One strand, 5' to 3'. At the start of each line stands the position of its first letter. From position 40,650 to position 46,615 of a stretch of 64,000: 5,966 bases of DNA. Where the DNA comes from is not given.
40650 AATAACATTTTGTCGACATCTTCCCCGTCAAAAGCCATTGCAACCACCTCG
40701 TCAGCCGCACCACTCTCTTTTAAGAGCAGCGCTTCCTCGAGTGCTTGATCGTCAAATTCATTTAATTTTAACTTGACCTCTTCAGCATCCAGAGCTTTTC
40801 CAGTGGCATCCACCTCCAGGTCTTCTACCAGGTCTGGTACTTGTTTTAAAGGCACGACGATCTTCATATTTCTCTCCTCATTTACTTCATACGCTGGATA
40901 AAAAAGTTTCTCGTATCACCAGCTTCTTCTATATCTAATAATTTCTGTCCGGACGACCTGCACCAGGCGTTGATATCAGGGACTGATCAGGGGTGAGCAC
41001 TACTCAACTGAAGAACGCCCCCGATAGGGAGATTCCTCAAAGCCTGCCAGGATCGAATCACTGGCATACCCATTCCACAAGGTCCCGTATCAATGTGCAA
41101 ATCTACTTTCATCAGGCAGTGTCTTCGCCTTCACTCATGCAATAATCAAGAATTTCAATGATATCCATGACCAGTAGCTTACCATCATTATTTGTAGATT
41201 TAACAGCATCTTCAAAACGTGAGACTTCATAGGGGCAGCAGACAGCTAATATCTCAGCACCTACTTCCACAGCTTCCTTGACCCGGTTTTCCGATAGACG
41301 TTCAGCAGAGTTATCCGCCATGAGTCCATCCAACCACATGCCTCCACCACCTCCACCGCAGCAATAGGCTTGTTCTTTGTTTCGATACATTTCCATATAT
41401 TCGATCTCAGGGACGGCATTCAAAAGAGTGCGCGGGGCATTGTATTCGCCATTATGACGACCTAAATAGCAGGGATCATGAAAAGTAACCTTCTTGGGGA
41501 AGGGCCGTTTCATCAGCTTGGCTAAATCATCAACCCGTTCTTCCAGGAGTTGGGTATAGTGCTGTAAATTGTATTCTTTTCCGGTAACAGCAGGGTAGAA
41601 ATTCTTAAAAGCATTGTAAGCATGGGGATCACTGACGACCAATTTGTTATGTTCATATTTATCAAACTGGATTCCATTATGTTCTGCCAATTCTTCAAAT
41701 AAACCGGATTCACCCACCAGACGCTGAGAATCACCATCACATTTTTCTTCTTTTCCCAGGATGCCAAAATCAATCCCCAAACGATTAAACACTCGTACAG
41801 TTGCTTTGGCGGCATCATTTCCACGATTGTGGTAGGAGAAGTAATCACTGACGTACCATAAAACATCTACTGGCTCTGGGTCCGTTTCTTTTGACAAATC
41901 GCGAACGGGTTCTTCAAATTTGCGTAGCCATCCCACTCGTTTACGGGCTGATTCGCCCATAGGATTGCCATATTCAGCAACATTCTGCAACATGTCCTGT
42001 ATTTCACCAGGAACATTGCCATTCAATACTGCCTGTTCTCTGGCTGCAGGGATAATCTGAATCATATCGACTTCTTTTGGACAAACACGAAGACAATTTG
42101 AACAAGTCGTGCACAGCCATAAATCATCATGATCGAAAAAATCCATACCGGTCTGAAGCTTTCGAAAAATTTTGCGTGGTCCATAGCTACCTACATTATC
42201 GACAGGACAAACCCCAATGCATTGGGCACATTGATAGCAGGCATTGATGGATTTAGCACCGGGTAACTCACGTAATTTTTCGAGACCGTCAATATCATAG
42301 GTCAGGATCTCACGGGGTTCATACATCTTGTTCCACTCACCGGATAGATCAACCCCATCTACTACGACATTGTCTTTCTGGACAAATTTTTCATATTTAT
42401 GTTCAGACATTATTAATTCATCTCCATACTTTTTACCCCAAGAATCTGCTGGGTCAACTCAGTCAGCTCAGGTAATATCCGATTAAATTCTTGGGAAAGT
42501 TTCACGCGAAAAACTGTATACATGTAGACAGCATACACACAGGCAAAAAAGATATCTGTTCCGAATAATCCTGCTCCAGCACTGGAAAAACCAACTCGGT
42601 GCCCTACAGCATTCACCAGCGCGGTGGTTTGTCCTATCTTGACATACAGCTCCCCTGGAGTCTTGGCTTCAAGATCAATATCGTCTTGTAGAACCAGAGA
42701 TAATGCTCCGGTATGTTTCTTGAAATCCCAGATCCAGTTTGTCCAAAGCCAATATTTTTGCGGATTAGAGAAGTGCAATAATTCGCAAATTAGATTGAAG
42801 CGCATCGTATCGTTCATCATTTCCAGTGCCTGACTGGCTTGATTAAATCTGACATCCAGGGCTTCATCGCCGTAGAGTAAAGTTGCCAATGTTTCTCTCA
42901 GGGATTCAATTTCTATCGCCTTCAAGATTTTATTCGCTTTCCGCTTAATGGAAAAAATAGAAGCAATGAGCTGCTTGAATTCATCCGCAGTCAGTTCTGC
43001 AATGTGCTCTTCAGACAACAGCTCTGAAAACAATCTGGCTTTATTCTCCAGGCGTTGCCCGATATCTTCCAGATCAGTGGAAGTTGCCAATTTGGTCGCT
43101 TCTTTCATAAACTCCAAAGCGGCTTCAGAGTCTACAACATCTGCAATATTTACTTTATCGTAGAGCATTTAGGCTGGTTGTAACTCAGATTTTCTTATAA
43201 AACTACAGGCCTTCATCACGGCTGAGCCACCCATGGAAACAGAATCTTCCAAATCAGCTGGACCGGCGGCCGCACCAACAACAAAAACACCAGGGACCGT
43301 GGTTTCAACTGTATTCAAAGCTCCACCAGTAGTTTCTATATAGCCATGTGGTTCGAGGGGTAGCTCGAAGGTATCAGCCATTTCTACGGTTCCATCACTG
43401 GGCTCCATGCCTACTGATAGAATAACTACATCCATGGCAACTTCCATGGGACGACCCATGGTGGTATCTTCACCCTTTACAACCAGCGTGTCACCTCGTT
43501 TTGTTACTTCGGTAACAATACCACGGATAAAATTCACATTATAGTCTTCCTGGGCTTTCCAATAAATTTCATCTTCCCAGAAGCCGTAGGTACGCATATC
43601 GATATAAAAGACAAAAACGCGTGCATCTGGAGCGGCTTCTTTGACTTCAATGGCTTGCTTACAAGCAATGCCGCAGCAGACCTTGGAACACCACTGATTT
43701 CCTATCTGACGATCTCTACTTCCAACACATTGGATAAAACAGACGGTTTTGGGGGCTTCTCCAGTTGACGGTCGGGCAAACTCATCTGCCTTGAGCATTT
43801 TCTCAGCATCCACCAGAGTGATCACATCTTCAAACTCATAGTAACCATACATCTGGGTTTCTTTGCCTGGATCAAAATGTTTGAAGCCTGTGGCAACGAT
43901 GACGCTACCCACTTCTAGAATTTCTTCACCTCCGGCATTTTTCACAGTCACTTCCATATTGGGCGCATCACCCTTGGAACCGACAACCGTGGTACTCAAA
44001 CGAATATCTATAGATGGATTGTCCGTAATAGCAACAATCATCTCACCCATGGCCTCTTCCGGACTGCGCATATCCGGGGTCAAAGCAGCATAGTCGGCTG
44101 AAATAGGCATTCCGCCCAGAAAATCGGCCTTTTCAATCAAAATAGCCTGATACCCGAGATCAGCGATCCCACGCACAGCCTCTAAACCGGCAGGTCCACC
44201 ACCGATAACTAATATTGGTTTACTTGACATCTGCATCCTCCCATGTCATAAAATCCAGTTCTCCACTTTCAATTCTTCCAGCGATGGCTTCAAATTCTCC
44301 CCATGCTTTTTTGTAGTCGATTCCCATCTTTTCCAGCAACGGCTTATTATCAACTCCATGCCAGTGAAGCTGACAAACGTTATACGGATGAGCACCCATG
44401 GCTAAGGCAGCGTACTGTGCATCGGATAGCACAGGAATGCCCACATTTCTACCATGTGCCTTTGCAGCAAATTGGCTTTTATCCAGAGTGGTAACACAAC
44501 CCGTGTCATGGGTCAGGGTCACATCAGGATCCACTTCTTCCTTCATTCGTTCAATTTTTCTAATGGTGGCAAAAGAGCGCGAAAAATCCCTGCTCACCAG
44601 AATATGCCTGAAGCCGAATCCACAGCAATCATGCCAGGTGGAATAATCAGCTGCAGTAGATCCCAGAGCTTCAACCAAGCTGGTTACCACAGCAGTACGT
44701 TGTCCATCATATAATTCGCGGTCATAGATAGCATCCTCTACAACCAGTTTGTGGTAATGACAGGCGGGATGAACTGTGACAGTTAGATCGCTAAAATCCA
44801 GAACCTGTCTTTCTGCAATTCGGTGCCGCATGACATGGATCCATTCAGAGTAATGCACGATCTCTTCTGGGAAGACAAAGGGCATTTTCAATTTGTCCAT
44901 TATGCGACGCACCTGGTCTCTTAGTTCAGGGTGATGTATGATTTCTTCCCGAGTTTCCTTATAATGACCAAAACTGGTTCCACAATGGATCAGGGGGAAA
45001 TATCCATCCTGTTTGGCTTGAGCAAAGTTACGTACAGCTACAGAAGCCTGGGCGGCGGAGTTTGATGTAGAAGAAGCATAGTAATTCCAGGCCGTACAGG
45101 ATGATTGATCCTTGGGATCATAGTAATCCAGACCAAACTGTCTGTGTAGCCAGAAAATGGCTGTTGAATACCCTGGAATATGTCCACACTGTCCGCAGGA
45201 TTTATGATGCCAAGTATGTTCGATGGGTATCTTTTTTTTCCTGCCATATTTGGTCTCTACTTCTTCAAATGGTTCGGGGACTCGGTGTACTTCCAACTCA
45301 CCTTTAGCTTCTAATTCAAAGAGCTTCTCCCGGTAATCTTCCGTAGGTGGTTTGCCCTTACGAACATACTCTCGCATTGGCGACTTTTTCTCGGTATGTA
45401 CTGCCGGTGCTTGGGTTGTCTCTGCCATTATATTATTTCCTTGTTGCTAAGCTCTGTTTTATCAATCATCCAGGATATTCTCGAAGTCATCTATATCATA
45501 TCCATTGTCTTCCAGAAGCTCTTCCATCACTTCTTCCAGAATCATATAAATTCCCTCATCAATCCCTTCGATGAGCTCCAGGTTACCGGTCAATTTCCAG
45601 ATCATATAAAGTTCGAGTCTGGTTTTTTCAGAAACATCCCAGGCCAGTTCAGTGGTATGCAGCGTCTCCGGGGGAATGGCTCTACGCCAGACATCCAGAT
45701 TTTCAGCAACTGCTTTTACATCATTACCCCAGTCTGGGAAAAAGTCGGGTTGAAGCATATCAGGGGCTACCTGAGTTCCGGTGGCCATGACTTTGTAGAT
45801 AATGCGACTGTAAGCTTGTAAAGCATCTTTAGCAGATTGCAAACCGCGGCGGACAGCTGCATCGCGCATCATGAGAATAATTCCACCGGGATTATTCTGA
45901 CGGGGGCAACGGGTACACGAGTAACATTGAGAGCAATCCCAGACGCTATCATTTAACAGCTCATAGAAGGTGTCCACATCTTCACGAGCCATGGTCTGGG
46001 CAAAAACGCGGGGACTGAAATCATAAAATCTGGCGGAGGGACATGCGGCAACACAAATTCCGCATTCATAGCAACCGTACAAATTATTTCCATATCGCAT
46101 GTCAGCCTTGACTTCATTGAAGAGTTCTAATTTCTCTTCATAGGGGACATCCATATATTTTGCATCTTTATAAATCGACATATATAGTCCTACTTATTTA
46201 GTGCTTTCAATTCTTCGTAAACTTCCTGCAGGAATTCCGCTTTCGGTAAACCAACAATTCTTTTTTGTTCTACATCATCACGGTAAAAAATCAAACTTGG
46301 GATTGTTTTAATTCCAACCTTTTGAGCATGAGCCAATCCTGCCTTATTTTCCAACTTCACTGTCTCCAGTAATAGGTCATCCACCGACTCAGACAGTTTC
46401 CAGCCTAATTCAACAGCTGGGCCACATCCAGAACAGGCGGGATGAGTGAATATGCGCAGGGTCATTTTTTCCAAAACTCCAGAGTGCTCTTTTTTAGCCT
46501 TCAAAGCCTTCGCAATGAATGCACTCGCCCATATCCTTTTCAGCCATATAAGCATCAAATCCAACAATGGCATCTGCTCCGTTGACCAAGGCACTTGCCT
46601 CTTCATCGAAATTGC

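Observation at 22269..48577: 27-gene single-strand supercluster joining an sHdr-like complex, sulfur carriers, lipoate-carrier maturation, Etf/quinone module, a cytoplasm-facing Mo enzyme and anion permeases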

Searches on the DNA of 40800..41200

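Call 44: search_rna_families(source=window, start=40800, end=41200, threshold=evalue, max_evalue=10)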
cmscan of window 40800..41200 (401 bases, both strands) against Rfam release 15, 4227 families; matches with E-value up to 10: 3.
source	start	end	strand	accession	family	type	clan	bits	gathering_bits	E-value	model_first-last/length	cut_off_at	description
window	40985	41044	-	RF01129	sR44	Gene; snRNA; snoRNA; CD-box;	-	13.2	45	0.79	1-55/55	no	Small nucleolar RNA sR44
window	41023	41132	-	RF00062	HgcC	Gene;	-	12.3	50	2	1-130/130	no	HgcC family RNA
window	41118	41135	+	RF01072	TMV_UPD-PK3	Cis-reg;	-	11.1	34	4.6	1-18/31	no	Pseudoknot of upstream pseudoknot domain (UPD) of the 3'UTR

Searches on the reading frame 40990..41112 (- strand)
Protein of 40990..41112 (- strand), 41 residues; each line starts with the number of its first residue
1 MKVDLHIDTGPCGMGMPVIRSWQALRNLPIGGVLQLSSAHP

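Call 93: search_protein_representatives(protein=window:40990-41112:-)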
Query: 41 residues. Proteins with E-value up to 0.001 (for the whole library): 27; up to 1e-10: 5; up to 1e-30: 0. The best 27 are listed.
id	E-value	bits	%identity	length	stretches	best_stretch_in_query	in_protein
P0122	5.3e-18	78.6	45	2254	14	3-22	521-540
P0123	6.4e-15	69.1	76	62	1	1-41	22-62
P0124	1.3e-12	62.0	68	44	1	1-41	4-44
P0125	4.1e-12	60.4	66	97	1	1-41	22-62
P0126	1.2e-11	59.0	72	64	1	2-41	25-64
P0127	5.1e-10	54.0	70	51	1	4-40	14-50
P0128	7.8e-10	53.5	-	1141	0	-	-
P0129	1.1e-09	53.0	72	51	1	2-40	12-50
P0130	5.1e-09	50.9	59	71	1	1-41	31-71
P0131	9.0e-09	50.2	61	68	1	1-41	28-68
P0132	1.3e-08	49.7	61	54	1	4-41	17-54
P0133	4.5e-08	48.0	55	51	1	2-41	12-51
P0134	1.8e-07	46.2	75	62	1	1-28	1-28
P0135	2.4e-07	45.8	59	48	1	3-41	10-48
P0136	2.8e-07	45.6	66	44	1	4-41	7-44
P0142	2.1e-05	39.8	75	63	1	14-41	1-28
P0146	1.7e-04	37.1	55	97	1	4-41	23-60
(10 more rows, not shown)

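Call 95: find_encoding_contigs(protein=P0125, flank=8000, max_places=3)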
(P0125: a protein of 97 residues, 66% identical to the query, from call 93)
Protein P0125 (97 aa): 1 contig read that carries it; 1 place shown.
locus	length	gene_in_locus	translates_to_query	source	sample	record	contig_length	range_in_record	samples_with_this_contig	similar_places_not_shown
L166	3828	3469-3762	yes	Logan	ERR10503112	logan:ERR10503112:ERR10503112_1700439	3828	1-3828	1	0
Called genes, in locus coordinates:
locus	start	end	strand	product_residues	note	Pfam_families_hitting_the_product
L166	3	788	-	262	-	?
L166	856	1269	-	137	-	PF00072:Response_reg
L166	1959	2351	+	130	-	PF12844:HTH_19, PF13560:HTH_31, PF01381:HTH_3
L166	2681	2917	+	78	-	PF01206:TusA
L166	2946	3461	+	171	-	PF13686:DrsE_2, PF02635:DsrE (faint)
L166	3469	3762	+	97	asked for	PF01206:TusA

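Call 96: find_encoding_contigs(protein=P0142, flank=8000, max_places=2)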
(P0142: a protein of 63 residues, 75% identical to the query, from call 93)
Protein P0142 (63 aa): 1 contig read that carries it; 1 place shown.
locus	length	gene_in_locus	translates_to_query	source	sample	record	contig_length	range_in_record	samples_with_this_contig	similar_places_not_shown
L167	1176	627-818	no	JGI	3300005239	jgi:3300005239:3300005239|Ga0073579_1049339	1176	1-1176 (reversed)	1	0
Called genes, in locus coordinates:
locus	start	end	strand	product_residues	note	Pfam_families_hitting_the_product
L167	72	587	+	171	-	PF13686:DrsE_2, PF02635:DsrE (faint)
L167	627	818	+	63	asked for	PF01206:TusA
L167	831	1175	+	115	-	?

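Call 97: find_encoding_contigs(protein=P0146, flank=8000, max_places=2)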
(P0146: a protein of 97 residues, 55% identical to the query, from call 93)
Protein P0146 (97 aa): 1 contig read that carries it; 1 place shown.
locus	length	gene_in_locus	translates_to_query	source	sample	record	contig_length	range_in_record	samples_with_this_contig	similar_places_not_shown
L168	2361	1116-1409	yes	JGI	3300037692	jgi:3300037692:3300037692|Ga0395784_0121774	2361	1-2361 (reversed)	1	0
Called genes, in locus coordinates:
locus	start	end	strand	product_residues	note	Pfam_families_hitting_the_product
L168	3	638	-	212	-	?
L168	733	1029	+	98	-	-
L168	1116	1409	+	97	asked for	PF01206:TusA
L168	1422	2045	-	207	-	-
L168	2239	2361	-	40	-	?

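Call 99: search_protein_families(library=ncbifam, proteins=[P0125], max_evalue=1)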
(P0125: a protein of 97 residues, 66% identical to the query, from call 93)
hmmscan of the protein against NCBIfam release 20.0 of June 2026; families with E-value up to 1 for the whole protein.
P0125 (97 aa): 3 families
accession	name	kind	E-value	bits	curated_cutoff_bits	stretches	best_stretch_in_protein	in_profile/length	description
NF008242.0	PRK11018.1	equivalog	0.026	14.2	79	1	25-95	8-78/78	sulfurtransferase-like selenium metabolism protein YedF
NF001423.0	PRK00299.1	equivalog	0.034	14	78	1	37-95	21-79/82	sulfurtransferase TusA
NF049973.1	radical_Rv1681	equivalog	0.1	11.5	380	1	43-84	6-47/326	Rv1681 family radical SAM protein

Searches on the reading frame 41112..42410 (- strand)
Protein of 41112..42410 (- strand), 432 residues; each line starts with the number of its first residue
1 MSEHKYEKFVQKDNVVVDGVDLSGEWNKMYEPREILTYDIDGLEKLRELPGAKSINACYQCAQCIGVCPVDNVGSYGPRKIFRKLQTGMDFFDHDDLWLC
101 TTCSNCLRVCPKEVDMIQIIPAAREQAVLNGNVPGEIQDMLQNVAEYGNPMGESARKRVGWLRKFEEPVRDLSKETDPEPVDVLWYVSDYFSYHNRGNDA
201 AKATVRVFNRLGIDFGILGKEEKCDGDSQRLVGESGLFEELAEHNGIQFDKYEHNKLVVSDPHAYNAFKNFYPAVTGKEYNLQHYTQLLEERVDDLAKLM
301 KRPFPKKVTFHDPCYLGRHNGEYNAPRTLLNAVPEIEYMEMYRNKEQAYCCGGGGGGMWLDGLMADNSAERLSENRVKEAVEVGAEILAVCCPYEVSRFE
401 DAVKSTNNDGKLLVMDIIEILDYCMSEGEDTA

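Call 5: search_protein_families(library=pfam, proteins=[window:41112-42410:-], max_evalue=0.01)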
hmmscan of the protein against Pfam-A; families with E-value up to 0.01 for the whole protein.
window:41112-42410:- (432 aa): 9 families
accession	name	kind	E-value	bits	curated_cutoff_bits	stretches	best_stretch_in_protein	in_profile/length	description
PF02754.22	CCG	-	5e-20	71.8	20.6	2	308-393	1-78/85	Cysteine-rich domain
PF13187.11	Fer4_9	-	2.8e-09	37.3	27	1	57-113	1-50/52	4Fe-4S dicluster domain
PF13183.11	Fer4_8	-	2.2e-08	34.9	27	1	55-114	2-68/68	4Fe-4S dicluster domain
PF13484.11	Fer4_16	-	1.1e-06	29.8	30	1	25-70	20-65/66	4Fe-4S double cluster binding domain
PF13534.11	Fer4_17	-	1.3e-06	29.3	22.2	1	57-115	1-61/61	4Fe-4S dicluster domain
PF13237.11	Fer4_10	-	8.6e-06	26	25.5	2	56-111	7-53/53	4Fe-4S dicluster domain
PF12838.12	Fer4_7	-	8.9e-05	23.3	27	1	58-113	2-51/52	4Fe-4S dicluster domain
PF14697.11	Fer4_21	-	0.00015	22.3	35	0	99-112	40-53/59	4Fe-4S dicluster domain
PF13746.11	Fer4_18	-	0.00021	21.9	27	0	99-116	60-77/114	4Fe-4S dicluster domain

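Call 8: search_protein_families(library=ncbifam, proteins=[window:41112-42410:-], max_evalue=0.001)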
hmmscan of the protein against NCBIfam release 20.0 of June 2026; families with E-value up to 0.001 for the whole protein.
window:41112-42410:- (432 aa): 26 families (the best 25 are shown)
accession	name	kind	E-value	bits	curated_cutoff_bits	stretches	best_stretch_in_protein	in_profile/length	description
NF004898.0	PRK06259.1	equivalog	3.4e-41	141.4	385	1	42-423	120-486/488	fumarate reductase (CoM/CoB) subunit TfrB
NF045670.1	quin_L_LdhH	equivalog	2.2e-24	85.7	800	2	199-419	483-703/706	L-lactate dehydrogenase (quinone) large subunit LdhH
TIGR03290.1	CoB_CoM_SS_C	equivalog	1e-22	80.7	160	1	55-149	1-97/144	CoB--CoM heterodisulfide reductase subunit C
NF008369.0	PRK11168.1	equivalog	6.4e-18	64.8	278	2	53-130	8-90/401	anaerobic glycerol-3-phosphate dehydrogenase subunit C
NF038018.1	qmoC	equivalog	6.9e-14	52.1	300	1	50-143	12-107/360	quinone-interacting membrane-bound oxidoreductase complex subunit QmoC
NF045724.1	ferredox_TmcB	equivalog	2.3e-13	49.5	735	1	100-409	101-414/430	electron transfer complex ferredoxin TmcB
NF045663.1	diclust_near_Sec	equivalog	3.7e-13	48.5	530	2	224-376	459-603/759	pyridine nucleotide-disulfide oxidoreductase/dicluster-binding protein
NF045796.1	DsrK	equivalog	4.7e-13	48.5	400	1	298-392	314-409/453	sulfate reduction electron transfer complex DsrMKJOP subunit DsrK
NF041890.1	hdrC_Methbact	equivalog_domain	3.9e-12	46.1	270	1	53-142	26-116/192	ferredoxin:CoB-CoM heterodisulfide reductase subunit HdrC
NF045711.1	sulf_resp_HmcF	equivalog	9.4e-12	44.5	750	1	99-392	119-418/457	sulfate respiration complex iron-sulfur protein HmcF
TIGR03379.1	glycerol3P_GlpC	equivalog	1.7e-11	43.5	279.9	1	53-131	2-85/397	anaerobic glycerol-3-phosphate dehydrogenase subunit GlpC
NF041779.1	hetero_SS_HdrC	equivalog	7.6e-10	38.6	350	1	53-153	28-125/198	ferredoxin:CoB-CoM heterodisulfide reductase subunit HdrC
TIGR00273.1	TIGR00273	equivalog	5.6e-07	28.8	444.8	1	56-138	293-383/432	LutB/LldF family L-lactate oxidation iron-sulfur protein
NF009226.0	PRK12576.1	equivalog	3.9e-06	26.4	344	1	94-126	204-236/317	succinate dehydrogenase/fumarate reductase iron-sulfur subunit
NF041837.1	rnfC_Methano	equivalog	4.9e-06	25.6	650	1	56-126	358-425/438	Rnf electron transport complex subunit RnfC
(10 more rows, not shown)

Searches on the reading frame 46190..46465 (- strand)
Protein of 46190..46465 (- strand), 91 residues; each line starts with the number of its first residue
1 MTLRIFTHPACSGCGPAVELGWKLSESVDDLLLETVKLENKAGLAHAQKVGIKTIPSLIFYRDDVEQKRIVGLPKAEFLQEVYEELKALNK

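Call 4: search_protein_families(library=pfam, proteins=[window:46190-46465:-], max_evalue=0.01)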
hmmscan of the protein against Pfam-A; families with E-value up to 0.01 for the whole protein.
window:46190-46465:- (91 aa): 1 family
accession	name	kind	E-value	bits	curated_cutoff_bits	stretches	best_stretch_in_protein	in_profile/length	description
PF00085.26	Thioredoxin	-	0.00035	21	23.5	1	11-81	30-99/103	Thioredoxin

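Call 7: search_protein_families(library=ncbifam, proteins=[window:46190-46465:-], max_evalue=0.001)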
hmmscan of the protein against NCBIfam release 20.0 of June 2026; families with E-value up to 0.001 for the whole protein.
window:46190-46465:- (91 aa): 3 families
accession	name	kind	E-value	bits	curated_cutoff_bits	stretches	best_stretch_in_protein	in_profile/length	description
TIGR00411.1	redox_disulf_1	equivalog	4.5e-06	26.7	92.75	1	3-84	3-79/82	MJ0307 family thioredoxin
TIGR01068.1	thioredoxin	equivalog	7.5e-06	26.1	96.8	1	14-83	26-97/101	thioredoxin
TIGR02187.2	PDO_seleno_TRX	equivalog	7.2e-05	22.2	185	1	3-82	21-101/209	protein disulfide oxidoreductase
